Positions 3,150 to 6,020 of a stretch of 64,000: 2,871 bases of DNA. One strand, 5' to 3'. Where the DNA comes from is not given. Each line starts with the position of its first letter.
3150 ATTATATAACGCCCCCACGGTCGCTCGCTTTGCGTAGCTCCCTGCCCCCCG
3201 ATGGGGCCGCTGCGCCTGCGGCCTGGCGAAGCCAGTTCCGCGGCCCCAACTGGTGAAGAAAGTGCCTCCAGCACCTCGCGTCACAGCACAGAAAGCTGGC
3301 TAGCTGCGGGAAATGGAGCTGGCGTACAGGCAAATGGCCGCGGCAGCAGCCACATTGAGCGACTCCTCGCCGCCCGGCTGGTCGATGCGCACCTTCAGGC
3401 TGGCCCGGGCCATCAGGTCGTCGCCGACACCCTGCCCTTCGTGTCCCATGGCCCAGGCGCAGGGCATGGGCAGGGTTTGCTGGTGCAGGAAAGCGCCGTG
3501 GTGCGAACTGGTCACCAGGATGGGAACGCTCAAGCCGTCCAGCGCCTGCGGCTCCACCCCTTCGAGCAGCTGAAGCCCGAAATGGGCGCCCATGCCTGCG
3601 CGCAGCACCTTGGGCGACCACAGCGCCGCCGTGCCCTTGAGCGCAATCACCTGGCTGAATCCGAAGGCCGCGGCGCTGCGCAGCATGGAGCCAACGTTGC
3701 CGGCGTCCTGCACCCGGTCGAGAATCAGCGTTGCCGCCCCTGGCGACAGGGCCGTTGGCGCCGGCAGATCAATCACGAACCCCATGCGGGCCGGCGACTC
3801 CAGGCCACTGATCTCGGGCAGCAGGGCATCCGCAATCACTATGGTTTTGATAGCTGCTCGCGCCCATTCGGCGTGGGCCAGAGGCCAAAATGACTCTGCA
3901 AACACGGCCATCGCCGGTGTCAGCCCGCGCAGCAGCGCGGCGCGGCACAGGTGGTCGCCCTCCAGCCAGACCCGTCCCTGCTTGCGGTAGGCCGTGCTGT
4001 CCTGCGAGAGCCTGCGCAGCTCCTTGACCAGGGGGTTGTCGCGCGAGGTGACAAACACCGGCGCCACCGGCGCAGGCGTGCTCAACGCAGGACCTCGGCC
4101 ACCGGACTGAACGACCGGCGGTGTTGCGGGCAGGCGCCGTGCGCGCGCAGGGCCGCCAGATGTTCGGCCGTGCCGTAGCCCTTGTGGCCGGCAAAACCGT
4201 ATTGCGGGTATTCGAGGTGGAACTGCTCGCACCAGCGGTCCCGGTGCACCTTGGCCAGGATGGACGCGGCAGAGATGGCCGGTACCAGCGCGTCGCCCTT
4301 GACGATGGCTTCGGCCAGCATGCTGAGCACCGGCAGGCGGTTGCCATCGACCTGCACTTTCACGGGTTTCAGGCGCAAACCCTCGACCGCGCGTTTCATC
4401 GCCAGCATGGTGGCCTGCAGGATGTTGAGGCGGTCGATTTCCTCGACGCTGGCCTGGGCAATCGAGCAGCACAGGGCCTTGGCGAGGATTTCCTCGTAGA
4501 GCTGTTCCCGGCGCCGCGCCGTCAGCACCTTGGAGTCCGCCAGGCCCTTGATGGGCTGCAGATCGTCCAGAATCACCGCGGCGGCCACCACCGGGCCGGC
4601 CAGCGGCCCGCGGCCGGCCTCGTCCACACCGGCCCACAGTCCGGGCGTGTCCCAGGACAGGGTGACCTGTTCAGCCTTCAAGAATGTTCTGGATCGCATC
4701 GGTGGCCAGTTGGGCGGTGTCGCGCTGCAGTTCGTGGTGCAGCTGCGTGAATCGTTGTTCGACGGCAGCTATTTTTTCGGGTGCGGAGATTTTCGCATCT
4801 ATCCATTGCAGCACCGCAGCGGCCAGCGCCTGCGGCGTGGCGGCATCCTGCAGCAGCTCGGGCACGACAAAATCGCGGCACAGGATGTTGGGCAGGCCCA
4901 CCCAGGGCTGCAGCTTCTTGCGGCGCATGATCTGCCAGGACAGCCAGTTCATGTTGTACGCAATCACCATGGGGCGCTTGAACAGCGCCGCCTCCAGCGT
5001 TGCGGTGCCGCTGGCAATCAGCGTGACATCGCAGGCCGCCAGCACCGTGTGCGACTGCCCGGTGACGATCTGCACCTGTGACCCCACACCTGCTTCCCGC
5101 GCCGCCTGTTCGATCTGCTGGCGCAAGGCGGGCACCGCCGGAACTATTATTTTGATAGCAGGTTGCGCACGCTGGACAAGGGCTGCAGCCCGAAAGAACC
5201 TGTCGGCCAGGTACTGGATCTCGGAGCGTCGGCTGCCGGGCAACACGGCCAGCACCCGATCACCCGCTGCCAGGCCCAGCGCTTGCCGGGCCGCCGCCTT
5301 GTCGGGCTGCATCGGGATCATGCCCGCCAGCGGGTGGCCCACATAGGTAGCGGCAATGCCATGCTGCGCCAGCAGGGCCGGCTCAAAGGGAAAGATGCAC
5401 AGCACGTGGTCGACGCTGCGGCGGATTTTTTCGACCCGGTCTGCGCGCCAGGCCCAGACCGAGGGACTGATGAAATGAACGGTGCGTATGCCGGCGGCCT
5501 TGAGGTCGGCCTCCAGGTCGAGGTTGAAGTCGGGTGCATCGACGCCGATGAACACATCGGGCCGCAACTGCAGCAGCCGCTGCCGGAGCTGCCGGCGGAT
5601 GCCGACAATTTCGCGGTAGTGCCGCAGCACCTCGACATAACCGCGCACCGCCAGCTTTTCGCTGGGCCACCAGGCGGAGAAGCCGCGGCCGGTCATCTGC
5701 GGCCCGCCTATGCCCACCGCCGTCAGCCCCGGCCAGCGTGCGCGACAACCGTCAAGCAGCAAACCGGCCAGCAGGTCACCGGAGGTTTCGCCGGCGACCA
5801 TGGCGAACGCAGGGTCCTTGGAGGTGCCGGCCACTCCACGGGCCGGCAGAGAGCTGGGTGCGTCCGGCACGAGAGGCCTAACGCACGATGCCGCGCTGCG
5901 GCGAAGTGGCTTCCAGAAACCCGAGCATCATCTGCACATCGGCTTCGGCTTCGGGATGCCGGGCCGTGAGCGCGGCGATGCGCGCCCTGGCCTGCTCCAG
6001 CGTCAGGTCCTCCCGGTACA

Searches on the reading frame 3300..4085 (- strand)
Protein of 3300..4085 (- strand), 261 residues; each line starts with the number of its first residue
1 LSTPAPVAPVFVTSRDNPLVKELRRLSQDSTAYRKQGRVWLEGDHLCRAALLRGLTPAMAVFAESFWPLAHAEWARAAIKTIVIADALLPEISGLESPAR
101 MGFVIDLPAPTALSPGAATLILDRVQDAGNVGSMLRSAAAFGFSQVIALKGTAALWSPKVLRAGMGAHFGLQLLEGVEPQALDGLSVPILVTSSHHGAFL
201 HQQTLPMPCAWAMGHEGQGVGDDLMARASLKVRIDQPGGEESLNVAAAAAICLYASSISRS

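Call 13: search_protein_families(library=pfam, proteins=[window:3300-4085:-])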
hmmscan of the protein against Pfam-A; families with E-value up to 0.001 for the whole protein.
window:3300-4085:- (261 aa): 2 families
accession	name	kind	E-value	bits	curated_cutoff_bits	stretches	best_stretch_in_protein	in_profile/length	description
PF00588.24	SpoU_methylase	-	1.7e-28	99.9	29.7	1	119-254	3-142/142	SpoU rRNA Methylase family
PF22435.1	MRM3-like_sub_bind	-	2.4e-06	28.3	27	1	17-99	1-80/84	MRM3-like substrate binding domain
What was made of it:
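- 3834..3904 (+): Element copy inside the trmH/SpoU-family methyltransferase gene (3300-4085, -), residues ~63-83; antisense to the gene. Best copy in the window. Pfam (call 13).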

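Call 29: search_solved_structures(query=window:3300-4085:-, show_alignments=3, max_evalue=0.00001)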
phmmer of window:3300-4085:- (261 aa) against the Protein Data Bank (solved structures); distinct sequences matched with E-value up to 0.00001: 13.
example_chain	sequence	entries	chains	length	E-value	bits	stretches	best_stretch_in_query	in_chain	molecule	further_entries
1ipa_A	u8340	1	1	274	3e-22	82.8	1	12-256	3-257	RNA 2'-O-RIBOSE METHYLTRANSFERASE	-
7qiu_A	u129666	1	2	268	4.2e-22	82.3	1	14-254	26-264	rRNA methylase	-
9h1k_A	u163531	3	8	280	3.7e-18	69.4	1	12-257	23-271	23S rRNA methyltransferase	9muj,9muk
4x3l_A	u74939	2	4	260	4.9e-18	69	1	12-257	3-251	RNA 2'-O ribose methyltransferase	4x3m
7oi6_z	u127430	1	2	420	5.3e-17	65.6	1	33-182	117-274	rRNA methyltransferase 3, mitochondrial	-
9hcc_x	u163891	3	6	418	1.4e-16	64.2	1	33-181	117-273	rRNA methyltransferase 3, mitochondrial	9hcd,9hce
2i6d_A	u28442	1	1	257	8e-15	58.5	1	92-252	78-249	RNA methyltransferase, TrmH family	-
5kzk_A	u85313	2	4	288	2.8e-14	56.7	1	12-255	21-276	Probable RNA methyltransferase, TrmH family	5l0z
1x7o_A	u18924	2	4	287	2.3e-10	43.8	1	72-256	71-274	rRNA methyltransferase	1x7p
7aoi_XO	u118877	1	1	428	8.9e-10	41.9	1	17-170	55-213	SpoU rRNA Methylase family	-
6yxx_EE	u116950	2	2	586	1.6e-09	41.1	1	17-170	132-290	SpoU_methylase domain-containing protein | mt-LAF5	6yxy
1gz0_A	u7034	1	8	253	2.4e-08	37.3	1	98-257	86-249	HYPOTHETICAL TRNA/RRNA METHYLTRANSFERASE YJFH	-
7am2_BY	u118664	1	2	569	8.3e-06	28.9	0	119-170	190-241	SpoU_methylase domain-containing protein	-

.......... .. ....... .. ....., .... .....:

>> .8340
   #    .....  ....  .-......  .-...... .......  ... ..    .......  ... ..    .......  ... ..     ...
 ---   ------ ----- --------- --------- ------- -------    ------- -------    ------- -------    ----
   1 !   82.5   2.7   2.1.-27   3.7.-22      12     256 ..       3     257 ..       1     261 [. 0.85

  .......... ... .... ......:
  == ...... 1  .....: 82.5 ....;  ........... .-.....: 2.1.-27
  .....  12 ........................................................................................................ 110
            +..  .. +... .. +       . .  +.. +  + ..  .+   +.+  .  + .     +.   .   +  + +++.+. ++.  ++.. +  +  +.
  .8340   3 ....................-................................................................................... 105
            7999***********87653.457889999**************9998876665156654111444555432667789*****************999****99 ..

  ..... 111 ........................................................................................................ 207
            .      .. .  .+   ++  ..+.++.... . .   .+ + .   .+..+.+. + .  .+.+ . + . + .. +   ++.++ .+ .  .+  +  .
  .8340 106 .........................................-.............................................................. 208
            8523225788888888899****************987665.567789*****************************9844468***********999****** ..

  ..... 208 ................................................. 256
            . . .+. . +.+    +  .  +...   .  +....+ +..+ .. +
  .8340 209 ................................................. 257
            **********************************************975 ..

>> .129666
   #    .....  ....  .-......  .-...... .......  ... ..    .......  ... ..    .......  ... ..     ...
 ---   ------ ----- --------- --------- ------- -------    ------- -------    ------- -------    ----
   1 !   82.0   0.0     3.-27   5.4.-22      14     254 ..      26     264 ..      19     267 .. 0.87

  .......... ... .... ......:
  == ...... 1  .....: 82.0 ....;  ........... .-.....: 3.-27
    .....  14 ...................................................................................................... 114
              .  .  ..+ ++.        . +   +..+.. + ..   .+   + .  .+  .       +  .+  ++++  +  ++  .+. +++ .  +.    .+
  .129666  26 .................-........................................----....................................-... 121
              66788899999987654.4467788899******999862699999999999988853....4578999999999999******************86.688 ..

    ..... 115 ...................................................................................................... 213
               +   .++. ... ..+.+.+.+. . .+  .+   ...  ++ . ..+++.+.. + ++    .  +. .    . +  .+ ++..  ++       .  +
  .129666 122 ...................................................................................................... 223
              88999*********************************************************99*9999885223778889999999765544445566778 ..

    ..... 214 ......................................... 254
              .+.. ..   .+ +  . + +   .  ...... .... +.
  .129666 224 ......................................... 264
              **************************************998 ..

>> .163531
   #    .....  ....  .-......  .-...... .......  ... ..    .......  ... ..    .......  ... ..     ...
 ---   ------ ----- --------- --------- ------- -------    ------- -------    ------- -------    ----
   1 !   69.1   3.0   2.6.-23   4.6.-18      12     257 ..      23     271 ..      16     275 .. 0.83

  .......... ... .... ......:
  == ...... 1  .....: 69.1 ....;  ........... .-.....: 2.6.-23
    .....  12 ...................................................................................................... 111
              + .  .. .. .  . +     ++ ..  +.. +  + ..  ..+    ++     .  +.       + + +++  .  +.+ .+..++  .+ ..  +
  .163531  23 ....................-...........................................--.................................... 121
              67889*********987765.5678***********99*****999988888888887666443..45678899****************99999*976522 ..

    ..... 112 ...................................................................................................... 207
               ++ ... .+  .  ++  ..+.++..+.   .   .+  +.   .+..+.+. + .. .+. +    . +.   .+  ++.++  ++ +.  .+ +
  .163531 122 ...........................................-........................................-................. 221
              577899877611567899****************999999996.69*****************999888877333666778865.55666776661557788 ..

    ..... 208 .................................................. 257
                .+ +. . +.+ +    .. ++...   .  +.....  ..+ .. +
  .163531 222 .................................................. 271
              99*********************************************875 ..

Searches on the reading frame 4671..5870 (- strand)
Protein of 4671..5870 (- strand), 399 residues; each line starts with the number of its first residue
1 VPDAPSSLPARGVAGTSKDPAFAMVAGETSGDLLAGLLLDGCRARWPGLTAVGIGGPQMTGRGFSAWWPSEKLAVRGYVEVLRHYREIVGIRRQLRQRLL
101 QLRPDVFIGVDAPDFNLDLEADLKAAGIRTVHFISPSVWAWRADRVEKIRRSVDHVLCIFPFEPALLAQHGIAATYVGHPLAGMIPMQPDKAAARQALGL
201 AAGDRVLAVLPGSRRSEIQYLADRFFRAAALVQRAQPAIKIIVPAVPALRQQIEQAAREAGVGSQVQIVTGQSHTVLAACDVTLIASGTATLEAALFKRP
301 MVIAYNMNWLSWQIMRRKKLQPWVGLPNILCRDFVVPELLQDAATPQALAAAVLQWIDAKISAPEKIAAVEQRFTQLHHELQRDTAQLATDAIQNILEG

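Call 13: search_protein_families(library=pfam, proteins=[window:4671-5870:-])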
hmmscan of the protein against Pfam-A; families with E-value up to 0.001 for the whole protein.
window:4671-5870:- (399 aa): 1 family
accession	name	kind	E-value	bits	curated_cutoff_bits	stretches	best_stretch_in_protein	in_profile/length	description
PF02684.21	LpxB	-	1.6e-97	327.2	22.6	1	23-391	2-372/374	Lipid-A-disaccharide synthetase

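Call 22: search_solved_structures(query=window:4671-5870:-, show_alignments=1, max_evalue=1e-10)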
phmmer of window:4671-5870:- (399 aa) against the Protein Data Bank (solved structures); distinct sequences matched with E-value up to 1e-10: 2.
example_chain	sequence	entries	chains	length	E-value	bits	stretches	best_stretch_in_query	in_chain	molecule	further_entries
5w8n_A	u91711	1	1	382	2e-85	290.5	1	21-394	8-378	Lipid-A-disaccharide synthase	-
5w8s_A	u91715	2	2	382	2.7e-85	290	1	21-394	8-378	Lipid-A-disaccharide synthase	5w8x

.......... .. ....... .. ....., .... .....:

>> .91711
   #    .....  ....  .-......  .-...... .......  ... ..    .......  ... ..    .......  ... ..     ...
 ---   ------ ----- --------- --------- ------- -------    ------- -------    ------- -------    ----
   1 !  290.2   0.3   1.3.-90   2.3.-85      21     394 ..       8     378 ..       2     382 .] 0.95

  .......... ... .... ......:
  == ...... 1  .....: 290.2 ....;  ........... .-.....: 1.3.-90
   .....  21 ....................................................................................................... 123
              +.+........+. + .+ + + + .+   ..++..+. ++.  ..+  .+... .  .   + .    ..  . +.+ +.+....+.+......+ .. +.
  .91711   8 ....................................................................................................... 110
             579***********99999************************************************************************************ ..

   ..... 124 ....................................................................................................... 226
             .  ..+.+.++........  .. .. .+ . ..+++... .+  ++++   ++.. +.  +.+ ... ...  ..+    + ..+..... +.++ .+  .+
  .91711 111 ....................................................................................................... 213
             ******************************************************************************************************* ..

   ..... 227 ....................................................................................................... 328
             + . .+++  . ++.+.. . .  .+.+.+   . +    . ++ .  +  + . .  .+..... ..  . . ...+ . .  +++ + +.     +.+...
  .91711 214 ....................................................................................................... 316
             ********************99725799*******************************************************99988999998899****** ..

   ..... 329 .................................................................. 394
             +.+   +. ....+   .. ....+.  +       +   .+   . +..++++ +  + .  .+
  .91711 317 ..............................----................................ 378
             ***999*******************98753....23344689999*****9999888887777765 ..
